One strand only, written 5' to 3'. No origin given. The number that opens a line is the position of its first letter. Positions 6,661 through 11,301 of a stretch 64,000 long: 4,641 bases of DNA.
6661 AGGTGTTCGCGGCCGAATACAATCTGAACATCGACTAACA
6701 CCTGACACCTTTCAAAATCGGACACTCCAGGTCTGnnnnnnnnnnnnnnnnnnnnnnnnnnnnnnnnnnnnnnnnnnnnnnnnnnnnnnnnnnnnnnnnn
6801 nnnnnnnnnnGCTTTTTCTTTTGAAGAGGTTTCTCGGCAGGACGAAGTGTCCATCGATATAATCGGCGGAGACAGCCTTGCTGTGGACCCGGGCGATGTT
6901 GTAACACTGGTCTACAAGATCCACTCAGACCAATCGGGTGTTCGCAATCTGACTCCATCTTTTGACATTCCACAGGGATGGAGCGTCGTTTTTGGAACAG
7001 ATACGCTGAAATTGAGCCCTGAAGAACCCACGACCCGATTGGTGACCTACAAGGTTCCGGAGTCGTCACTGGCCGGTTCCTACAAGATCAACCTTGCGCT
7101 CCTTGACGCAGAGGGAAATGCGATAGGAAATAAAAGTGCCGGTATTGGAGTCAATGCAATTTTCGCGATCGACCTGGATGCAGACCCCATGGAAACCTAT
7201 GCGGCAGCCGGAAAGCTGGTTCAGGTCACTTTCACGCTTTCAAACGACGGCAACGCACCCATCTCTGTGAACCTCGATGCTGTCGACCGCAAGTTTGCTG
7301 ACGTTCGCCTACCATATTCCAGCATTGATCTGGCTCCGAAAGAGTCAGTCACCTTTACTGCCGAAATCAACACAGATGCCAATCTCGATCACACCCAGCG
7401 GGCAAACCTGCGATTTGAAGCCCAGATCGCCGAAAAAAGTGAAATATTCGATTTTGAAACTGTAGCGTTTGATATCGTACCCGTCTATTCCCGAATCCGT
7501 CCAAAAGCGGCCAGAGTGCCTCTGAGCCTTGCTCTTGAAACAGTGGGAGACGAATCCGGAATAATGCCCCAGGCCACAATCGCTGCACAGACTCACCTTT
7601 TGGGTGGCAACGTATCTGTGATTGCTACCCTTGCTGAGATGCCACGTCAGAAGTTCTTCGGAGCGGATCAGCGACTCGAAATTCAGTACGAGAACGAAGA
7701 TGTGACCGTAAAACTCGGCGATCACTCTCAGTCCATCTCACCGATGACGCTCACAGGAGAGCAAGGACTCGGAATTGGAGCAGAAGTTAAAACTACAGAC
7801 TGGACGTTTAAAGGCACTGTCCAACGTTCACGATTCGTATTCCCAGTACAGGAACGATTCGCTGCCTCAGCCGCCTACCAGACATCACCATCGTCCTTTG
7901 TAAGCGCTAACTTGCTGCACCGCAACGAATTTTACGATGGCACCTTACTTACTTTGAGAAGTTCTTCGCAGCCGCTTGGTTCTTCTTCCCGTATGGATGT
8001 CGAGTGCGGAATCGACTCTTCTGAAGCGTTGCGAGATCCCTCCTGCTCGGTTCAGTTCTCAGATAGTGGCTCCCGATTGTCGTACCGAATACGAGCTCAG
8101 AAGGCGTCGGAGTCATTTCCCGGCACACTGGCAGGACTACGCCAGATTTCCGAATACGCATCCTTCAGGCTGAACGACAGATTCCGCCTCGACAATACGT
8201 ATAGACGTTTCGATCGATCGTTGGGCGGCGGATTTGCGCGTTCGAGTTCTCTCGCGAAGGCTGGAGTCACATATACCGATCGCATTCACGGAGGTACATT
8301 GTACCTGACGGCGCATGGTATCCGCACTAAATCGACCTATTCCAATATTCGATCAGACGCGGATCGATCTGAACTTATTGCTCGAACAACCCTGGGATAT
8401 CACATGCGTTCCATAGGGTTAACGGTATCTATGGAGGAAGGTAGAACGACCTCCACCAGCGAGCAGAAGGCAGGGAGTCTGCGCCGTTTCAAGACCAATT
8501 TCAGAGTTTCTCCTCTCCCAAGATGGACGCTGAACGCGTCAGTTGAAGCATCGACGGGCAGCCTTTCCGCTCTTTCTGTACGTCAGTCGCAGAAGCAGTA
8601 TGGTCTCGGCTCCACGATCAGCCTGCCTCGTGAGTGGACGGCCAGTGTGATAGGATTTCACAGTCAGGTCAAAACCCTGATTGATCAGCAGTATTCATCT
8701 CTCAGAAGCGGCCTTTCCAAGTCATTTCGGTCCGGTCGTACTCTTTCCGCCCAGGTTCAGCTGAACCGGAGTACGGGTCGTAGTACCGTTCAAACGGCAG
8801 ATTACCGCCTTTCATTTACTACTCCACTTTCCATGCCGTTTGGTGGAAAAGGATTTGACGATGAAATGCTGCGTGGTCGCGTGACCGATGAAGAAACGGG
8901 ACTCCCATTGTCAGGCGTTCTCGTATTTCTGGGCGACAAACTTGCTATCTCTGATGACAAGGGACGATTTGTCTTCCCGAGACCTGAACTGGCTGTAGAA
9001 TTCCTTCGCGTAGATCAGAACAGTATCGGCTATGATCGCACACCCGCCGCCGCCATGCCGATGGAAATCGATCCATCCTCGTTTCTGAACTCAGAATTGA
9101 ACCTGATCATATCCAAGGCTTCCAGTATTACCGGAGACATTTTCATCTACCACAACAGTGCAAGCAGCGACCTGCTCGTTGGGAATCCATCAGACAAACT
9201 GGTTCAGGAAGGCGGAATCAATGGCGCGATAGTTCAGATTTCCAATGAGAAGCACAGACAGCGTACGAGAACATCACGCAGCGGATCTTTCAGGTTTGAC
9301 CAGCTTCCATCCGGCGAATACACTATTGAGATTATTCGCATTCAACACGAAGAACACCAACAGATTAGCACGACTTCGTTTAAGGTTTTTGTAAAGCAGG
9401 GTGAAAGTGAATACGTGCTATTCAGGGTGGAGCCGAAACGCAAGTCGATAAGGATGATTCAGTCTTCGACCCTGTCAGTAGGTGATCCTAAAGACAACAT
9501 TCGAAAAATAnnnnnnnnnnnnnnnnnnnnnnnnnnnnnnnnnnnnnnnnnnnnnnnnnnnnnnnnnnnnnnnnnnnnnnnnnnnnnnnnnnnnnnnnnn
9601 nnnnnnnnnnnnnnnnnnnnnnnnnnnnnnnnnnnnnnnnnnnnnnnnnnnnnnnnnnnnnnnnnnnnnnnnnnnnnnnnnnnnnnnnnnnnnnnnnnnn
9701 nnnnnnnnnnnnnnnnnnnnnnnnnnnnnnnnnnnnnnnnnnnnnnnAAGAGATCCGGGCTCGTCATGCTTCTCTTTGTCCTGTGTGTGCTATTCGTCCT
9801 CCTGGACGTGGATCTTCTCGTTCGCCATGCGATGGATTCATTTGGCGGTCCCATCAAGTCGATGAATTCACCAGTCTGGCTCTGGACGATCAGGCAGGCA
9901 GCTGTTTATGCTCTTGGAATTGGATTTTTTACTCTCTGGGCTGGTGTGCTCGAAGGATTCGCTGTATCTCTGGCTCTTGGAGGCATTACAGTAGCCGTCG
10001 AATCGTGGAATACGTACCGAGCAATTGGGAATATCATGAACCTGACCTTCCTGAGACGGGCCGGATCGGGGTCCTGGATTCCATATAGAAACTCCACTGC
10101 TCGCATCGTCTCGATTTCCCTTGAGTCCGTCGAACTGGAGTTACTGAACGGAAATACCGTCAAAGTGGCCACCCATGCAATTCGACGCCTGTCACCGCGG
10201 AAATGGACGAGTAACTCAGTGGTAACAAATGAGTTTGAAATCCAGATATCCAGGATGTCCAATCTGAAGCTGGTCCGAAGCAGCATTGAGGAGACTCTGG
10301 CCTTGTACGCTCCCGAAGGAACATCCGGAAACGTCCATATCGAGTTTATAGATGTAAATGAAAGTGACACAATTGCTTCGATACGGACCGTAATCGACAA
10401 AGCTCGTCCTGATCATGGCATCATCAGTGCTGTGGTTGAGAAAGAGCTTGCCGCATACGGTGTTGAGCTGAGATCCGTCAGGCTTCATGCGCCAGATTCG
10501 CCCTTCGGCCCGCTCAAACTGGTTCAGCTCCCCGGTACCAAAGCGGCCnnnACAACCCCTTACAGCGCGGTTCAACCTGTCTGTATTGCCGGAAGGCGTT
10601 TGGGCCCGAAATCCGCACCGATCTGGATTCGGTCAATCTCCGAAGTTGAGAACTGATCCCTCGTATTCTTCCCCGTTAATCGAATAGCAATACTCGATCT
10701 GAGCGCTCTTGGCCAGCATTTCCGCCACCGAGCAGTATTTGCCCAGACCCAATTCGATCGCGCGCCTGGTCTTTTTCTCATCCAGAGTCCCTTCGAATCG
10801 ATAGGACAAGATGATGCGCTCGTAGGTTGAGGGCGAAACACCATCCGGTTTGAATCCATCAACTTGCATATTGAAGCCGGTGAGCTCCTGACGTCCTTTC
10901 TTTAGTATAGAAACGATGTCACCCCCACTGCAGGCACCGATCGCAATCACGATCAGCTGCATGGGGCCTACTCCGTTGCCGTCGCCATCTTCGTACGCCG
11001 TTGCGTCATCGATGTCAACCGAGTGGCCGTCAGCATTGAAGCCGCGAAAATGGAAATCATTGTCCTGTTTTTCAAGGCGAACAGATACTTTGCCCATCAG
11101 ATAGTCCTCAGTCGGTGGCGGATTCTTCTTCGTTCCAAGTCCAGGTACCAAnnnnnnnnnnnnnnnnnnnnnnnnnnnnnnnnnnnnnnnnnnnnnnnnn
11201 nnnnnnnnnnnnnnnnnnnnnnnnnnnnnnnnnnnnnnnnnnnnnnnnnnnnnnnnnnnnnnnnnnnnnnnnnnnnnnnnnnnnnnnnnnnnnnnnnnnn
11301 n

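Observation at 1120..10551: Candidate undescribed chaperone-usher-like fimbrial system in an FCB-group bacterium (adhesin, 3 pilins, chaperone, usher::MscS)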

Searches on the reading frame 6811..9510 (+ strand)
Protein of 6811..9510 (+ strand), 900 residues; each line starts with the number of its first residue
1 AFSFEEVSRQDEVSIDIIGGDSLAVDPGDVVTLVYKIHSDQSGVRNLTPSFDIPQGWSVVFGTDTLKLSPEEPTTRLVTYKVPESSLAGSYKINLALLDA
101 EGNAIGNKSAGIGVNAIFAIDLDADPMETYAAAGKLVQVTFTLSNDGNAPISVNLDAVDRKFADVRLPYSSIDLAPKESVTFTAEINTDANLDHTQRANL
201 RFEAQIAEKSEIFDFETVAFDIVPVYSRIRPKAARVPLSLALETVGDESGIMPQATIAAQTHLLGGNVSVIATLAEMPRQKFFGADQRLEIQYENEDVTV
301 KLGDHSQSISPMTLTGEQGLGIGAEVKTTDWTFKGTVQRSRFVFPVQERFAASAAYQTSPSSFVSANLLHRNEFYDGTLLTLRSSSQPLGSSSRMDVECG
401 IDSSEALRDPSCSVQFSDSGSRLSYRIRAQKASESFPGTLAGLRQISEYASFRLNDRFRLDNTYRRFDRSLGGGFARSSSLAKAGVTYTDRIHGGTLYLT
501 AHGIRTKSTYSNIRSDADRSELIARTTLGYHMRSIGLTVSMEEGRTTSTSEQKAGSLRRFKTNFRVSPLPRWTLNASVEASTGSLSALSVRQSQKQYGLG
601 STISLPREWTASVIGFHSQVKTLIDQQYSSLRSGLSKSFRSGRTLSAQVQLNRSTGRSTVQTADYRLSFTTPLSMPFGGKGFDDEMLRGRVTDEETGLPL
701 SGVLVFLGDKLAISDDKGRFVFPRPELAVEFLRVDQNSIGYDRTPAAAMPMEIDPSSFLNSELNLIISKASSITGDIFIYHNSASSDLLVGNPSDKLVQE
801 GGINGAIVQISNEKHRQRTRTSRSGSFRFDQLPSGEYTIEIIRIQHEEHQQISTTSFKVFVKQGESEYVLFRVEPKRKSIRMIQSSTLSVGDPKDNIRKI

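Call 53: predict_structure(alignment_id=A4)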
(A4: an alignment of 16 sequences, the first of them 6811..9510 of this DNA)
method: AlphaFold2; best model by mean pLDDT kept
length: 900 residues; sequences in the alignment: 16
mean_pLDDT: 77.2   pTM: 0.42
mean pLDDT of the five models: 77.2, 76.9, 76.5, 76.2, 76.1
residues with pLDDT >= 90: 190; 70-90: 505; 50-70: 114; < 50: 91
segments of 3 or more residues with pLDDT < 50: 1-10, 226-253, 276-285, 313-316, 671-682, 880-900
pLDDT, mean of each block of 10 residues (from residue 1): 32 72 76 83 80 86 81 82 86 87 84 86 87 87 92 90 88 90 90 80 88 88 55 26 25 57 82 55 55 88 73 55 87 85 67 83 83 71 70 79 63 86 88 66 87 91 90 77 95 90 91 77 93 91 82 75 91 92 63 88 87 92 85 83 77 81 77 36 67 82 79 75 71 78 76 72 83 90 59 66 88 81 88 87 80 87 86 72 34 35
secondary structure, 60 per line:
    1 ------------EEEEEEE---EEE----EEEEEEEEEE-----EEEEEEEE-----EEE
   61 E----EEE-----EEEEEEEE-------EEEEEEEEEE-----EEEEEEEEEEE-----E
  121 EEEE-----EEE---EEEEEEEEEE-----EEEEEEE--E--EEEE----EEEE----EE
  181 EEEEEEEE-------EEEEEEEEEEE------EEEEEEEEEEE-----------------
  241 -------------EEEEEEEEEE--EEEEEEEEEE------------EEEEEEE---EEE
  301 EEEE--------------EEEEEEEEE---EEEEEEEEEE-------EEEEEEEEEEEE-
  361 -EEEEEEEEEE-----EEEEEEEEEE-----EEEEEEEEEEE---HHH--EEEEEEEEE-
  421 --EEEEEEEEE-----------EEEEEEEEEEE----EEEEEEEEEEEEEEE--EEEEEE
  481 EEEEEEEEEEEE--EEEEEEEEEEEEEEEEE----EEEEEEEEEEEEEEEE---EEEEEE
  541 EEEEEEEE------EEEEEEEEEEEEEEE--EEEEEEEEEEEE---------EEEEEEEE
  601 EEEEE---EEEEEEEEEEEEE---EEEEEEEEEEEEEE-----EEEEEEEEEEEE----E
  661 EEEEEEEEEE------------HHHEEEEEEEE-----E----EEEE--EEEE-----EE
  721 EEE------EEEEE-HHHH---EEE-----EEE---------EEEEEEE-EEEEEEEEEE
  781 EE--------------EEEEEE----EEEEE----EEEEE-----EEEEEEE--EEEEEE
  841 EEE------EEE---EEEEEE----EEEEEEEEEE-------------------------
elements in order (helices of 4 or more, strands of 3 or more residues): E13-19 E23-25 E30-39 E45-52 E58-61 E66-68 E74-81 E89-98 E104-114 E120-124 E130-132 E136-145 E151-157 E163-166 E171-174 E179-188 E196-206 E213-223 E254-263 E266-275 E288-294 E298-304 E319-327 E331-340 E348-359 E362-371 E377-386 E392-402 E411-419 E423-431 E443-453 E458-472 E475-492 E495-511 E516-531 E535-548 E555-569 E572-583 E593-605 E609-621 E625-638 E644-655 E660-670 E686-693 E704-707 E710-713 E719-723 E730-734 H736-739 E743-745 E751-753 E763-769 E771-782 E797-802 E807-811 E816-820 E826-832 E835-843 E850-852 E856-861 E866-875
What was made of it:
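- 6847..7479 (+): g6 residues about 38-248: two N-terminal beta-sandwich domains (NEW3/NPCBM_assoc-like and DUF7507-like). The AF2 secondary structure is in call 53.
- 7570..8820 (+): g6 residues about 279-695: about 25 consecutive antiparallel beta-strands, the putative outer-membrane barrel with or without a plug. AF2 gives pLDDT mostly 75-95 in this region (call 53).
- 8866..9435 (+): g6 residues about 711-900: two CarboxypepD_reg (transthyretin-like) beta-sandwich domains, in the position of usher CTD1 and CTD2. The AF2 model is in call 53.
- On Chaperone-usher pathway (PapD-like chaperone, Usher, fimbrial subunit families): The AF2 model shows beta-sandwiches, about 25 consecutive strands, then two beta-sandwiches (pLDDT 77, pTM 0.42; call 53).
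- g6: the AF2 model shows two beta-sandwiches, about 25 hairpin strands, then two beta-sandwiches (call 53).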

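Call 55: fold_search(model_id=the predicted structure, library=pdb)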
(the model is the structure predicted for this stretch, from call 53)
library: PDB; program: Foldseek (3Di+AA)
matches with E <= 10: 1363; with E <= 0.001: 119
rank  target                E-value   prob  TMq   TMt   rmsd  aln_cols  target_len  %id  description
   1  9ijj_h                2.9e-11  1.00  0.12  0.09  46.7      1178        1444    8  In situ structure of the central apparatus in mouse sperm axoneme. (released 2025-06-04)
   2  7som_D                2.1e-10  1.00  0.12  0.08  53.1      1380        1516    7  Ciliary C2 central pair apparatus isolated from Chlamydomonas reinhardtii (released 2022-04-13)
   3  9fy9_D                2.8e-09  1.00  0.21  0.26  35.7       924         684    9  Cryo-EM structure of the type 1 chaperone-usher pilus FimD-tip complex (FimDHGFC) - Conformer 1 (released 2025-06-04)
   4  9fxs_D                3.1e-09  1.00  0.15  0.19  27.5       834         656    9  Cryo-EM structure of the type 1 pilus complex including pilus rod and FimI-bound assembly platform after incorporation (released 2025-06-04)
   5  9ijj_4I               3.2e-09  1.00  0.11  0.04  94.9      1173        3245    8  In situ structure of the central apparatus in mouse sperm axoneme. (released 2025-06-04)
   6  3rfz_B                3.4e-09  1.00  0.18  0.20  26.6       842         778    9  Crystal structure of the FimD usher bound to its cognate FimC:FimH substrate (released 2011-06-01)
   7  6e14_D                5.0e-09  1.00  0.22  0.24  26.1       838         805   10  Handover mechanism of the growing pilus by the bacterial outer membrane usher FimD (released 2018-10-17)
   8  9fw9_D                2.2e-08  1.00  0.16  0.20  26.8       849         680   10  Cryo-EM structure of the type 1 pilus assembly platform as part of the FimA-bound chaperone-usher pilus complex (FimDH (released 2025-06-04)
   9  7sqc_2B               2.2e-08  1.00  0.11  0.13  61.1       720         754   11  Ciliary C1 central pair apparatus isolated from Chlamydomonas reinhardtii (released 2022-04-13)
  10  7sqc_O0               3.8e-08  1.00  0.12  0.10  67.3      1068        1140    9  Ciliary C1 central pair apparatus isolated from Chlamydomonas reinhardtii (released 2022-04-13)
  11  9ijj_O                3.8e-08  1.00  0.11  0.08  103.7      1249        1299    8  In situ structure of the central apparatus in mouse sperm axoneme. (released 2025-06-04)
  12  7sqc_F0               4.6e-08  1.00  0.11  0.26  19.4       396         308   13  Ciliary C1 central pair apparatus isolated from Chlamydomonas reinhardtii (released 2022-04-13)
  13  9ijj_C                4.6e-08  1.00  0.14  0.13  38.2       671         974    9  In situ structure of the central apparatus in mouse sperm axoneme. (released 2025-06-04)
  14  9bog_D                4.8e-08  1.00  0.18  0.20  27.5       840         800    9  Structural basis for adhesin secretion by the outer-membrane usher in type 1 pili (released 2024-10-09)
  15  9fh8_A                7.8e-08  1.00  0.12  0.29   9.4       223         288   11  Crystal structure of the SPD-2 domain of Apis dorsata CEP192 (released 2025-03-26)
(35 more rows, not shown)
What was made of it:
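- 7570..8820 (+): Foldseek's best bacterial hits are FimD and PapC, with alignments spanning 794-941 columns (call 55).
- On Chaperone-usher pathway (PapD-like chaperone, Usher, fimbrial subunit families): FimD and PapC are the best bacterial Foldseek hits, but TM is about 0.2 (call 55).
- Closest known: Classical and archaic chaperone-usher pili. Same: g6's domain order (beta-sandwich, barrel-like region, two beta-sandwiches) and its best bacterial structural hits match FimD and PapC (calls 53, 55).
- The usher-like architecture of g6 also argues against this reading (call 55).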

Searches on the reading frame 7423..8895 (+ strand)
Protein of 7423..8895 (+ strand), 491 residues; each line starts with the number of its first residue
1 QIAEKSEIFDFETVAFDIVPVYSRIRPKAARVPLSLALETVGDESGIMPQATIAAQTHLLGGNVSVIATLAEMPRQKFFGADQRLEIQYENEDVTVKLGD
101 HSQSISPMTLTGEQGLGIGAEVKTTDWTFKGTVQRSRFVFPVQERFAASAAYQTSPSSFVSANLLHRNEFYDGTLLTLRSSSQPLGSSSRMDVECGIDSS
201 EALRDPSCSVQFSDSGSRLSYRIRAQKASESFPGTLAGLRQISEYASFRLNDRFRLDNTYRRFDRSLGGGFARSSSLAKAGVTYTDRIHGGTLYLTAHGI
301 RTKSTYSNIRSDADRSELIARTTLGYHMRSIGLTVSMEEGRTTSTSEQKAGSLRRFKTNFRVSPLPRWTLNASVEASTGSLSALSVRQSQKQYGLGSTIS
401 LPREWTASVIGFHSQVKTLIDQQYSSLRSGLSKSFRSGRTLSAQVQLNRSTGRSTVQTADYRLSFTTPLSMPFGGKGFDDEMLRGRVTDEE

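Call 7: search_protein_families(library=pfam, proteins=[window:7489-8853:+], max_evalue=10)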
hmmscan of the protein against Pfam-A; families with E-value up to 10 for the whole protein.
seq(455 aa): 0 families
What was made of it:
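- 7570..8820 (+): No Pfam hit was found (call 7).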

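Call 42: find_homologous_proteins(query=window:7423-8895:+, max_evalue=0.00001)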
Query window:7423-8895:+: 8000 candidates shared short words with the query, none scored E <= 0.00001.
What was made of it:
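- Tried and rejected: Third homologue search: the query was the g6 middle region and it returned nothing (call 42), so the g6 model rests on only 16 sequences.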

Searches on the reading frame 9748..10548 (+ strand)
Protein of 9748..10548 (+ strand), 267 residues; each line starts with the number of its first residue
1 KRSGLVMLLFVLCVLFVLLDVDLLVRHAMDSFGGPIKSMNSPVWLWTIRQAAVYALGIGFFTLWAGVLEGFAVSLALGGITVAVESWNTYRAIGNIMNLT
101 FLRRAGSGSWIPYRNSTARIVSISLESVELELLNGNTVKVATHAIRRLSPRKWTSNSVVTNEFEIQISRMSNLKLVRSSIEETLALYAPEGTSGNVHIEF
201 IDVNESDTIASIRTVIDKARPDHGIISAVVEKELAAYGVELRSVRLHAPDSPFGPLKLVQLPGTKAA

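Call 7: search_protein_families(library=pfam, proteins=[window:9754-10548:+], max_evalue=10)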
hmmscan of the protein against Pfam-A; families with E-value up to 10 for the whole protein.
seq(265 aa): 0 families

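Call 67: search_protein_representatives(protein=window:9748-10548:+)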
Query: 267 residues. Proteins with E-value up to 0.001 (for the whole library): 17; up to 1e-10: 13; up to 1e-30: 8. The best 17 are listed.
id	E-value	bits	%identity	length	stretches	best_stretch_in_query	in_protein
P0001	5.3e-168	573.5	100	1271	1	1-267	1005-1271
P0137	2.4e-48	181.5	37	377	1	5-255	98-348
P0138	1.8e-41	159.0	41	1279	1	7-243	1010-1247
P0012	3.4e-38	148.3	42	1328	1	8-239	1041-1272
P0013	7.6e-38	147.1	36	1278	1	5-241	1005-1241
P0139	1.7e-36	142.7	32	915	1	6-248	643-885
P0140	4.0e-36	141.5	32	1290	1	7-243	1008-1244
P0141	4.0e-31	125.1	45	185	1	78-216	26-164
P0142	7.2e-27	111.1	32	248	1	15-220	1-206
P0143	1.7e-23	100.1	30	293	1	9-241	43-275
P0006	3.7e-21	92.4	32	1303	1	9-235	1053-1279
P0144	3.5e-13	66.3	29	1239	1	3-218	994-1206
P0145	1.3e-12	64.4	40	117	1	149-262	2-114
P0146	5.1e-09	52.7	26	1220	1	4-223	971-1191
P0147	4.7e-06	42.9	35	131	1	158-260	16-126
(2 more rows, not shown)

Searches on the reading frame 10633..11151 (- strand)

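Call 72: search_protein_families(library=pfam, proteins=[window:10633-11151:-], max_evalue=0.001)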
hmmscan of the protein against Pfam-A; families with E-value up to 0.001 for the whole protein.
window:10633-11151:- (172 aa): 1 family
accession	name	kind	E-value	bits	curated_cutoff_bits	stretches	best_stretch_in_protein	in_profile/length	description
PF02566.24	OsmC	-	3.4e-14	53.5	27.5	1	56-153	1-98/100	OsmC-like protein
